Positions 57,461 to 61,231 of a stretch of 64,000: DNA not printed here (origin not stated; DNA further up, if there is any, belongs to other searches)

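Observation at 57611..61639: Single-polypeptide FAAL / carrier / alpha-oxoamine synthase with a dedicated thioesterase: a candidate long-chain amino-ketone (sphingoid-base-like) lipid pathway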

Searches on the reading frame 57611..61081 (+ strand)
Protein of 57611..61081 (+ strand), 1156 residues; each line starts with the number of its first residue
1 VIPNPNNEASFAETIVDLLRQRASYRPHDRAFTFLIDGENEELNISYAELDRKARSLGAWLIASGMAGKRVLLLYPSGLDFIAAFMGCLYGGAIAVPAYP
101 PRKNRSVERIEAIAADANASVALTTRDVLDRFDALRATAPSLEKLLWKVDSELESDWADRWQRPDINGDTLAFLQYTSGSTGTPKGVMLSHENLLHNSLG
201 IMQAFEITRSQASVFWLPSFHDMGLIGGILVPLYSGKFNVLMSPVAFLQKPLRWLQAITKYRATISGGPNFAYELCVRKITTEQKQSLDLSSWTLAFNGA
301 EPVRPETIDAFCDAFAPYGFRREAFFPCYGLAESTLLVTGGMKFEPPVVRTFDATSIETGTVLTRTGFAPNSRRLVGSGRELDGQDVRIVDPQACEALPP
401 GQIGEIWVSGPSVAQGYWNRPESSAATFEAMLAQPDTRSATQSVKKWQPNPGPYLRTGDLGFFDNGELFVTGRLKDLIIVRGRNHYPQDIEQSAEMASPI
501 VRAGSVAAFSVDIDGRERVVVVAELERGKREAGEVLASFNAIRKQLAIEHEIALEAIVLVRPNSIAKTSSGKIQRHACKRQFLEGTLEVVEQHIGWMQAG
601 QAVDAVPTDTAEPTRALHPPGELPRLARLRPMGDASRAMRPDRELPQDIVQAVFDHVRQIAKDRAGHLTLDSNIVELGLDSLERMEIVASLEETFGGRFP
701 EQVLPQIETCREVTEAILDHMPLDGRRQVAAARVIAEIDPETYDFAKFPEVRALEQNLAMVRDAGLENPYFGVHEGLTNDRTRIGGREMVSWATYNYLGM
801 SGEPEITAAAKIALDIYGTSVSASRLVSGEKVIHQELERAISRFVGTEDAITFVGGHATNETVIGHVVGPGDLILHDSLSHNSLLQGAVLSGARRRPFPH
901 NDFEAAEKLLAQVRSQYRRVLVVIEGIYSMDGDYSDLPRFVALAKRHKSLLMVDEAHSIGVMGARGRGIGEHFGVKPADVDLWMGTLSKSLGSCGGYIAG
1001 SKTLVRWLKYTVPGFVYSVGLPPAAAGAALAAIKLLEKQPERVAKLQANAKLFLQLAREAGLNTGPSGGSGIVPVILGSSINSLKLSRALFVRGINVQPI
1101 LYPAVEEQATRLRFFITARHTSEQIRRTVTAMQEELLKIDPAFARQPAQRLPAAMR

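Call 3: search_protein_families(library=pfam, proteins=[window:57611-61081:+], max_evalue=0.01)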
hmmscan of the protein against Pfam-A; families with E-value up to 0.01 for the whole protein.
window:57611-61081:+ (1156 aa): 8 families
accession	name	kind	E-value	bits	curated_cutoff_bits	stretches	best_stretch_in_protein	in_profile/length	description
PF00501.34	AMP-binding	-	1.7e-68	231.7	29.9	1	20-418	2-384/384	AMP-binding enzyme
PF00155.27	Aminotran_1_2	-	1.5e-49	169.6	19.7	1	788-1131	2-360/361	Aminotransferase class I and II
PF23024.1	AMP-dom_DIP2-like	-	1.1e-10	42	27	1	476-591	2-109/110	Disco-interacting protein 2-like, AMP domain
PF00550.31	PP-binding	-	7.8e-09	36.1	20.8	1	656-717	6-67/67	Phosphopantetheine attachment site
PF24919.1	Mug62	-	5.2e-06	26.6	27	1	483-590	31-150/164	Meiotically up-regulated gene 62 protein-like domain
PF01041.23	DegT_DnrJ_EryC1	-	0.00086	19.1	19.8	1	827-971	21-161/360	DegT/DnrJ/EryC1/StrS aminotransferase family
PF00266.25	Aminotran_5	-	0.0011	18.5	21.5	1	826-961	37-182/371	Aminotransferase class-V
PF01053.26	Cys_Met_Meta_PP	-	0.0017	17.5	27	1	834-960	54-179/381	Cys/Met metabolism PLP-dependent enzyme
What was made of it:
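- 59576..59761 (+): Phosphopantetheine carrier domain, residues 656-717. The attachment serine is Ser681, codon 59651-59653. Pfam PP-binding 7.8e-9 (call 3).
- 59972..61003 (+): PLP-dependent alpha-oxoamine synthase domain, residues 788-1131. Catalytic residues are His881, Asp954, His957, Lys989 (codon 60575-60577) and Arg1113. Pfam Aminotran_1_2 1.5e-49 (call 3).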

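Call 4: search_protein_families(library=ncbifam, proteins=[window:57611-61081:+], max_evalue=0.01)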
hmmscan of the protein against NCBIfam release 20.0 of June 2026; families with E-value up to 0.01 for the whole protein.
window:57611-61081:+ (1156 aa): 121 families (the best 25 are shown)
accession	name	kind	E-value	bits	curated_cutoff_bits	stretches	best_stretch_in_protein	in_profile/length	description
NF004282.0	PRK05691.1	subfamily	2.9e-169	564.6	4090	1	12-595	8-571/4334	non-ribosomal peptide synthase/polyketide synthase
NF004509.1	PRK05850.1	subfamily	1.5e-139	466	775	1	13-586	3-572/578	fatty-acid--AMP ligase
NF038339.3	FAAL_FadD32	equivalog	2.4e-130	435.6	975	1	13-588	18-614/625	long-chain-fatty-acid--AMP ligase FadD32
NF009124.0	PRK12476.1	subfamily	1.2e-129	433.3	922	1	6-589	34-611/612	fatty acyl-AMP ligase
NF038337.1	FAAL_FadD21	exception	1e-124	417.2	1100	1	14-584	5-571/579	fatty-acid--AMP ligase FAAL21/FadD21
NF040633.1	FadD32_Coryne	exception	1e-120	403.9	875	1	30-584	48-614/614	FadD32-like long-chain-fatty-acid--AMP ligase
NF006624.1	PRK09192.1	subfamily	2.5e-113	379.4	600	1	44-587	44-565/567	fatty acyl-AMP ligase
NF038338.1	FAAL_FadD28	exception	9.8e-108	361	1100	1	17-583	8-571/580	fatty-acid--AMP ligase FAAL28/FadD28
TIGR00858.1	bioF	equivalog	7e-103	344.2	426.45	1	780-1132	14-364/365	8-amino-7-oxononanoate synthase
NF005850.0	PRK07768.1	subfamily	1e-102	344.1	572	1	38-582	23-543/545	long-chain-fatty-acid--CoA ligase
NF005394.0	PRK06939.1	equivalog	3.6e-89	299.3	460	1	752-1134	7-389/397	glycine C-acetyltransferase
NF047600.1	SerpalmtaseCFB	equivalog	8e-89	298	640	1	758-1138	15-391/395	serine palmitoyltransferase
TIGR01825.1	gly_Cac_T_rel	subfamily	6.4e-87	291.7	535.4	1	754-1134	1-377/385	BioF/Kbl family PLP-dependent acyltransferase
NF047599.1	SerpalmtaseBetaP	equivalog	1.8e-81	273.9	500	1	752-1134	8-388/394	serine palmitoyltransferase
TIGR01822.1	2am3keto_CoA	equivalog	1.5e-72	244.7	493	1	757-1133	8-384/393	glycine C-acetyltransferase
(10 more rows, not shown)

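Call 5: find_homologous_proteins(query=window:57611-61081:+, max_evalue=1e-20)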
Query window:57611-61081:+ (1156 aa): 8000 proteins with E <= 1e-20 among 8000 candidates; the best 120 are listed.
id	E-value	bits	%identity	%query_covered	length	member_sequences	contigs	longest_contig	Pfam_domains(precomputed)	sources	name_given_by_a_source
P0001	0.0e+0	2609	100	100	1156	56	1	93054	PF00155.28,PF00550.32,PF00501.35,PF24919.1,PF23024.2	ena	-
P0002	0.0e+0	2360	89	99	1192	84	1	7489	PF00155.28,PF00550.32,PF00501.35,PF24919.1,PF23024.2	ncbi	-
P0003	0.0e+0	2282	86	99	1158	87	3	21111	PF00155.28,PF00550.32,PF00501.35,PF24919.1,PF23024.2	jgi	jgi:8-amino-7-oxononanoate synthase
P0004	0.0e+0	2234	85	99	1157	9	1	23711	PF00155.28,PF00550.32,PF00501.35,PF24919.1,PF23024.2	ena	-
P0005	0.0e+0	2230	85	99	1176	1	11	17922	PF00155.28,PF00550.32,PF00501.35,PF24919.1,PF23024.2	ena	-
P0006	0.0e+0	2225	85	100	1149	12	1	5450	PF00155.28,PF00550.32,PF00501.35,PF24919.1,PF23024.2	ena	-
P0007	0.0e+0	2213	84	99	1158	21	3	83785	PF00155.28,PF00550.32,PF00501.35,PF00266.26,PF24919.1,PF23024.2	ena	-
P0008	0.0e+0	2211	84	99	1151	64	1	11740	PF00155.28,PF00550.32,PF00501.35,PF24919.1,PF23024.2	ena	-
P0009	0.0e+0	2204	83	99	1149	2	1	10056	PF00155.28,PF00550.32,PF00501.35,PF23024.2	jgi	jgi:8-amino-7-oxononanoate synthase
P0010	0.0e+0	2202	84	99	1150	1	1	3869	PF00155.28,PF00550.32,PF00501.35,PF24919.1,PF23024.2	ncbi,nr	ncbi:MAG: aminotransferase class I/II-fold pyridoxal phosphate-dependent enzyme [Planctomycetia bact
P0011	0.0e+0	2196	84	99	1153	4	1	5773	PF00155.28,PF00550.32,PF00501.35,PF24919.1,PF23024.2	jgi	jgi:8-amino-7-oxononanoate synthase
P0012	0.0e+0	2196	83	99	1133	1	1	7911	PF00155.28,PF00550.32,PF00501.35,PF00266.26,PF23024.2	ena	-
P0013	0.0e+0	2195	84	99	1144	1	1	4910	PF00155.28,PF00550.32,PF00501.35,PF24919.1,PF23024.2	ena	-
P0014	0.0e+0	2194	84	99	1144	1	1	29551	PF00155.28,PF00550.32,PF00501.35,PF24919.1,PF23024.2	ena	-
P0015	0.0e+0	2192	83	100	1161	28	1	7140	PF00155.28,PF00550.32,PF00501.35,PF24919.1,PF23024.2,PF01041.24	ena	-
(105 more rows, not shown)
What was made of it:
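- Checked: More than 120 protein clusters at 80% identity or above over the full length show that this is a real, strongly conserved gene (call 5).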

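Call 8: find_related_loci(query=window:57611-61081:+, collection=genome_contigs, flank=10000)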
Query window:57611-61081:+ (1156 aa) in genome_contigs; peptide patterns used: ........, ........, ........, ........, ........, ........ (x = any residue, [..] = any of these).
600 stretches matched a pattern (row limit reached: there are more); 596 encode a relative of the query (tblastn E <= 1e-3); the best 80 are kept; 80 distinct loci.
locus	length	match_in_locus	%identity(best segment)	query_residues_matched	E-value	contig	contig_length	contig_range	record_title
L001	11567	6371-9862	80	3-1150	0e+0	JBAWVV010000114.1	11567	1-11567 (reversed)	MAG: Planctomycetia bacterium isolate ELA020 MAG020_114, whole genome shotgun sequence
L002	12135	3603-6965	74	1-1143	0e+0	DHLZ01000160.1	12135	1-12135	MAG TPA_asm: Planctomycetaceae bacterium UBA4655 UBA4655_contig_2226, whole genome shotgun sequence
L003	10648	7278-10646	79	6-1120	0e+0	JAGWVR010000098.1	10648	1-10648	MAG: Planctomycetota bacterium isolate REEB424 contig-150_11373, whole genome shotgun sequence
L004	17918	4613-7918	59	14-1143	0e+0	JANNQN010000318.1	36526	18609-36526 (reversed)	MAG: Planctomycetia bacterium isolate SOY_31_metabat_442_sub SOY_31_k141_3223216, whole genome shotgun sequence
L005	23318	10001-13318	59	14-1146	0e+0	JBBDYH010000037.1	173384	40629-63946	MAG: Pirellulales bacterium isolate LejiaD_61_23 Lejia_D_168_length_173384_cov_14, whole genome shotgun sequence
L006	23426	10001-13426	57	14-1143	0e+0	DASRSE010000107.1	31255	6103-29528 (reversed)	MAG TPA_asm: Pirellulales bacterium isolate SMAG_U5378 k141_2291390, whole genome shotgun sequence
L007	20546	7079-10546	80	3-1145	0e+0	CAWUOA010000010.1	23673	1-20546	MAG: uncultured Planctomycetaceae bacterium isolate SRR1522971_binner23_134_1705335398 genome assembly, contig: ERZ11848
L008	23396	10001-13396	56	14-1145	0e+0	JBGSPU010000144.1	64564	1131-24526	MAG: Bythopirellula sp. isolate JTS-AC311 k141_1589905, whole genome shotgun sequence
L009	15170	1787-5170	57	14-1146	0e+0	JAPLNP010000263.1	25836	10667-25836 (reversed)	MAG: Planctomycetia bacterium isolate LacPavin_0920_SED3_MAG_64_13 LacPavin_0920_SED3_scaffold_3004444, whole genome sho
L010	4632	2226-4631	78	3-820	0e+0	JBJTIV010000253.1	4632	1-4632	MAG: Planctomycetaceae bacterium isolate samp_4312_metabat2_113 samp_4312_952939, whole genome shotgun sequence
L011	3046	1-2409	77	333-1146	0e+0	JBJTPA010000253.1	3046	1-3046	MAG: Planctomycetaceae bacterium isolate samp_4449_metadecoder_387 samp_4449_1694094, whole genome shotgun sequence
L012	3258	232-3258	58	14-1049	0e+0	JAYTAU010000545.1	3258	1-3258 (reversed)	MAG: Planctomycetia bacterium isolate GFS_13968 GFS_13968_544, whole genome shotgun sequence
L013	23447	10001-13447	80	1-1155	0e+0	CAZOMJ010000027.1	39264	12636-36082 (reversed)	MAG TPA_asm: uncultured Candidatus Kuenenia sp. isolate binchicken_co255_452 genome assembly, contig: k141_3820593, whol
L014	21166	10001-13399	56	2-1146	0e+0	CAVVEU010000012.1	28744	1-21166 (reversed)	MAG: uncultured Candidatus Rokubacteria bacterium isolate MFD02242.bin.2.279 genome assembly, contig: contig_30443, whol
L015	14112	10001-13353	81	1-1150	0e+0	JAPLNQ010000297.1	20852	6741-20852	MAG: Planctomycetia bacterium isolate LacPavin_0419_WC53_MAG_65_8 LacPavin_0419_WC53_scaffold_161103, whole genome shotg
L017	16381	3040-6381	50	13-1139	0e+0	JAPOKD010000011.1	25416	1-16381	MAG: Planctomycetota bacterium isolate bin80 k141_2586058_length_25416_cov_178.2834, whole genome shotgun sequence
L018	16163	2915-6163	49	12-1139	0e+0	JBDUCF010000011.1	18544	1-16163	MAG: Pyrinomonadaceae bacterium isolate cluster4_bin.40 NODE_5731_length_18544_cov_5.805560, whole genome shotgun sequen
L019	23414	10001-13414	71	1-1156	0e+0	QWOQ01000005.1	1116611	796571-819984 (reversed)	MAG: Planctomycetota bacterium isolate RH-20APR16-plancto3 RH-20APR16-C1, whole genome shotgun sequence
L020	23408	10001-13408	47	13-1136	0e+0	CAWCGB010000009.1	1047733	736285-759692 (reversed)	MAG: uncultured delta proteobacterium isolate MFD01231.bin.2.77 genome assembly, contig: contig_8376, whole genome shotg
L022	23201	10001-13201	47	13-1132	0e+0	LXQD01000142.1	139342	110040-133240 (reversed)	Nostoc minutum NIES-26 scaffold23.1, whole genome shotgun sequence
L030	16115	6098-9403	57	14-1143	0e+0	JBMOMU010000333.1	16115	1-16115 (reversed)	MAG: Planctomycetota bacterium isolate Betzabe_MAG058 MAG058_333, whole genome shotgun sequence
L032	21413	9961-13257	37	5-1129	0e+0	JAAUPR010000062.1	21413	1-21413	MAG: Limnothrix sp. RL_2_0 NODE_279_length_21413_cov_15.743118, whole genome shotgun sequence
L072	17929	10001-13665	45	14-1136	0e+0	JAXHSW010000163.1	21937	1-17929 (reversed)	MAG: Cyanobacteriota bacterium isolate MAG08_tar_biofilm MAG08_163, whole genome shotgun sequence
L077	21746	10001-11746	49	12-591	0e+0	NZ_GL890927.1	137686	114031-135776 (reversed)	Moorena producens 3L scf52018, whole genome shotgun sequence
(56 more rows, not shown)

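Call 16: find_encoding_contigs(protein=P0001, flank=10000, max_places=3)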
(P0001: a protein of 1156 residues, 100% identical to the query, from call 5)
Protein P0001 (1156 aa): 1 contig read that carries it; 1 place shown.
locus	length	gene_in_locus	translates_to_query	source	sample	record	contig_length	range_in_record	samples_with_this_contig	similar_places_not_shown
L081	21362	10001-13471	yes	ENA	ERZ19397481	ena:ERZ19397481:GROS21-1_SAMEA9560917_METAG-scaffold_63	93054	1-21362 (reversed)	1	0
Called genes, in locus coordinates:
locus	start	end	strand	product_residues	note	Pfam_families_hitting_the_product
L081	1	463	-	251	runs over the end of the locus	-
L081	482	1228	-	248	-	PF07963:N_methyl (weak), PF07596:SBP_bac_10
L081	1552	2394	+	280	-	PF00512:HisKA, PF02518:HATPase_c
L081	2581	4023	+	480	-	PF01078:Mg_chelatase (faint)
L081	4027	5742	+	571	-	PF27098:Rv0959_3rd, PF13519:VWA_2 (weak)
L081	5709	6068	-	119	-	-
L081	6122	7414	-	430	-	PF03952:Enolase_N, PF00113:Enolase_C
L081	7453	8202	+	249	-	PF00677:Lum_binding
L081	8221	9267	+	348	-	PF00398:RrnaAD, PF13649:Methyltransf_25 (faint)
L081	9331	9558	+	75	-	-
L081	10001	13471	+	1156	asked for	PF00501:AMP-binding, PF23024:AMP-dom_DIP2-like, PF24919:Mug62 (weak), PF00550:PP-binding, PF00155:Aminotran_1_2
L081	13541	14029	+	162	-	-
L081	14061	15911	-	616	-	-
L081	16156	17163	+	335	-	-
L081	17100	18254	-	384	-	PF01261:AP_endonuc_2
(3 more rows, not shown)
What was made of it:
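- Conservation and context: calls 5, 8, 16. Very high conservation and housekeeping neighbours argue for a core function (calls 5, 16).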

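Call 86: search_protein_families(library=pfam, proteins=[L077:1728-3326:-, L077:8055-8825:+, L077:12015-13421:+, L077:3796-5529:-, L030:11603-12886:+, L009:5214-5735:+, L008:13618-14022:+, L017:1296-2789:-, L018:6636-7934:+], max_evalue=0.001)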
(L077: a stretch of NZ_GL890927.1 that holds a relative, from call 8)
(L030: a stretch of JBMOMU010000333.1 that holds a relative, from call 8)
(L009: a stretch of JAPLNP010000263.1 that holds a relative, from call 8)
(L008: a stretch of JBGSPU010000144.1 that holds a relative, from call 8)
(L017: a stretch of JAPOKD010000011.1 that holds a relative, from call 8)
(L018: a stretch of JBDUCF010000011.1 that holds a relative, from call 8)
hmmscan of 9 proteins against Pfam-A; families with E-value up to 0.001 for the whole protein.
L077:1728-3326:- (532 aa): 3 families
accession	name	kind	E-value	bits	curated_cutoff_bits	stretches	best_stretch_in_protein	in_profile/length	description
PF13282.11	DUF4070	-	3.9e-50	170.1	22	1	363-503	1-143/144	Domain of unknown function (DUF4070)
PF04055.27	Radical_SAM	-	1.1e-19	71.7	29.5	1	175-340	1-162/166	Radical SAM superfamily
PF02310.24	B12-binding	-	2.9e-11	43.7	32.1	1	27-130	6-118/121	B12 binding domain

L077:8055-8825:+ (256 aa): 1 family
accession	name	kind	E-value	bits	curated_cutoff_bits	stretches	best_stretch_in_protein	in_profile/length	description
PF05118.21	Asp_Arg_Hydrox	-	1.5e-54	184.6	22.6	1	56-213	1-157/157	Aspartyl/Asparaginyl beta-hydroxylase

L077:12015-13421:+ (468 aa): 5 families
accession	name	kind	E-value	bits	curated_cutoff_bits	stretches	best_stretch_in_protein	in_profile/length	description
PF00535.33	Glycos_transf_2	-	3.8e-28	99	23.3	1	108-277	1-166/168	Glycosyl transferase family 2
PF13641.12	Glyco_tranf_2_3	-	2e-26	93.8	27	1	107-332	3-230/230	Glycosyltransferase like family 2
PF13632.12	Glyco_trans_2_3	-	2.3e-20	73.7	27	1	192-375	1-189/198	Glycosyl transferase family group 2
PF13506.12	Glyco_transf_21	-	9.9e-11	41.8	21.7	1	175-330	16-173/174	Glycosyl transferase family 21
PF10111.15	Glyco_tranf_2_2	-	0.00021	21.3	27.3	1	115-296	10-199/276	Glycosyltransferase like family 2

L077:3796-5529:- (577 aa): 5 families
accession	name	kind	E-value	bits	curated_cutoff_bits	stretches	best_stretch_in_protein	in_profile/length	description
PF00155.27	Aminotran_1_2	-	8.5e-49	167.1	19.7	1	214-553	2-356/361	Aminotransferase class I and II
PF00550.31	PP-binding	-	1e-16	61.4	20.8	1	48-113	2-67/67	Phosphopantetheine attachment site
PF23297.2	ACP_SdgA_C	-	1.8e-07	31.6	27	1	39-122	5-88/95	Highly reducing polyketide synthase sdgA, C-terminal ACP domain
PF00266.25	Aminotran_5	-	5.1e-06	26.1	21.5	1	238-386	22-181/371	Aminotransferase class-V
PF01053.26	Cys_Met_Meta_PP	-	0.00027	20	27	1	257-388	51-181/381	Cys/Met metabolism PLP-dependent enzyme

L030:11603-12886:+ (427 aa): 0 families

L009:5214-5735:+ (173 aa): 0 families

L008:13618-14022:+ (134 aa): 1 family
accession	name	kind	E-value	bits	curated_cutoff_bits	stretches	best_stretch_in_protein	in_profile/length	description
PF06013.18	WXG100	-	2.1e-07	31.6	27.3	1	50-101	4-55/86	Proteins of 100 residues with WXG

L017:1296-2789:- (497 aa): 1 family
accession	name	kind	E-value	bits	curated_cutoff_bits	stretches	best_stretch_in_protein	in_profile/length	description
PF00733.27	Asn_synthase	-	8.9e-13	49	21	1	220-352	18-141/354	Asparagine synthase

L018:6636-7934:+ (432 aa): 2 families
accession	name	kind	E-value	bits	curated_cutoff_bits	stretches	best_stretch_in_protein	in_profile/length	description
PF05977.19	MFS_3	-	2.5e-58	198.3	27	1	21-412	2-390/524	Transmembrane secretion effector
PF07690.21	MFS_1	-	3.7e-27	95.6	33.4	2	34-300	1-259/347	Major Facilitator Superfamily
